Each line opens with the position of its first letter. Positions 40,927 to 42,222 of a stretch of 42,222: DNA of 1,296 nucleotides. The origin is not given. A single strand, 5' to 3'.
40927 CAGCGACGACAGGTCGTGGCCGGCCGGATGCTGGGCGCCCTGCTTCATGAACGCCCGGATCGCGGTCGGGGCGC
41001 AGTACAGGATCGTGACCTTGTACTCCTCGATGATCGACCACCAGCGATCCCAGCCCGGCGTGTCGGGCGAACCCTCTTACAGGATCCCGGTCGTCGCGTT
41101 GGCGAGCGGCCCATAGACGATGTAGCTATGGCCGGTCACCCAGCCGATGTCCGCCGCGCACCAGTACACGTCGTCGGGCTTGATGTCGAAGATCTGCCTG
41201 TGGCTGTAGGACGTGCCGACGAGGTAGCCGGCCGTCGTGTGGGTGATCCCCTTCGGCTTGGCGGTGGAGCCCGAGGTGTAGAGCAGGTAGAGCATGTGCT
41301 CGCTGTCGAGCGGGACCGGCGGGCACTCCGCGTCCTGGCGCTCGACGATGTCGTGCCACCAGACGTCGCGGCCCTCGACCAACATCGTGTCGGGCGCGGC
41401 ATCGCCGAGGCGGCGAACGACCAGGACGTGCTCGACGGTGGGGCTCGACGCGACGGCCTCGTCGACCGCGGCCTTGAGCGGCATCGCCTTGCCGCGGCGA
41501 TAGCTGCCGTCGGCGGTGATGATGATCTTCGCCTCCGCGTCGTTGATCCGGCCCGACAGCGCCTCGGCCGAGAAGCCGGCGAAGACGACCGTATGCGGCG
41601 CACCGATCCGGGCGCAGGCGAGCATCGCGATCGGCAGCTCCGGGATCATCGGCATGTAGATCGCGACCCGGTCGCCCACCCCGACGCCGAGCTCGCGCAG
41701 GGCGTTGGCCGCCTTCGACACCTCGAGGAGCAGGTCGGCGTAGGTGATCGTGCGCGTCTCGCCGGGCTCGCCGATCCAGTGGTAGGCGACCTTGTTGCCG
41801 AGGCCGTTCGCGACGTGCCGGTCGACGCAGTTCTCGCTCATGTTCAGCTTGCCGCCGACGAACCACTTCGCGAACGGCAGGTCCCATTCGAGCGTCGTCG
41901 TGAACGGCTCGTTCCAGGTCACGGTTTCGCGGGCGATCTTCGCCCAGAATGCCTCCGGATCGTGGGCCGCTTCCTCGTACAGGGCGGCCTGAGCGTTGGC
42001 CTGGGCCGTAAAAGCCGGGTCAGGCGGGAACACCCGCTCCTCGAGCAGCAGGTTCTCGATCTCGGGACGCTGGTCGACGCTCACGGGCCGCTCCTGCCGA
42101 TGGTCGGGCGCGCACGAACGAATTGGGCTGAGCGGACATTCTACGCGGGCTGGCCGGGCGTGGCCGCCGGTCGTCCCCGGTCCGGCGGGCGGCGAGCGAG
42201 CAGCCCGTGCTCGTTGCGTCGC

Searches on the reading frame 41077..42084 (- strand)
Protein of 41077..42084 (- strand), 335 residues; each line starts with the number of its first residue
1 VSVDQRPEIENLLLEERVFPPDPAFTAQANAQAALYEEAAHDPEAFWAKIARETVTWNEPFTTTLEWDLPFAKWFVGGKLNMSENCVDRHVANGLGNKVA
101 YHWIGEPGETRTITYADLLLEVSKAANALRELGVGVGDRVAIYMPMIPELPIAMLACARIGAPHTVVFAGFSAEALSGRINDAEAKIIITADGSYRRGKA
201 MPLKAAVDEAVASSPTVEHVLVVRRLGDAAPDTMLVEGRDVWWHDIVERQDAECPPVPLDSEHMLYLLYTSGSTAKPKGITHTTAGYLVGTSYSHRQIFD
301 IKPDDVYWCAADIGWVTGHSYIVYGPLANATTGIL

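Call 85: search_protein_families(library=pfam, proteins=[window:41077-42084:-], max_evalue=0.0001)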
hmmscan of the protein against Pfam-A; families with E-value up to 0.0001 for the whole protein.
window:41077-42084:- (335 aa): 2 families
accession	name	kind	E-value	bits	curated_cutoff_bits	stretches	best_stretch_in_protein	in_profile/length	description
PF00501.34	AMP-binding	-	7.7e-54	183.4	29.9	1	90-332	3-233/384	AMP-binding enzyme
PF16177.11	ACAS_N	-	4.2e-21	74.9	27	1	33-86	2-55/55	Acetyl-coenzyme A synthetase N-terminus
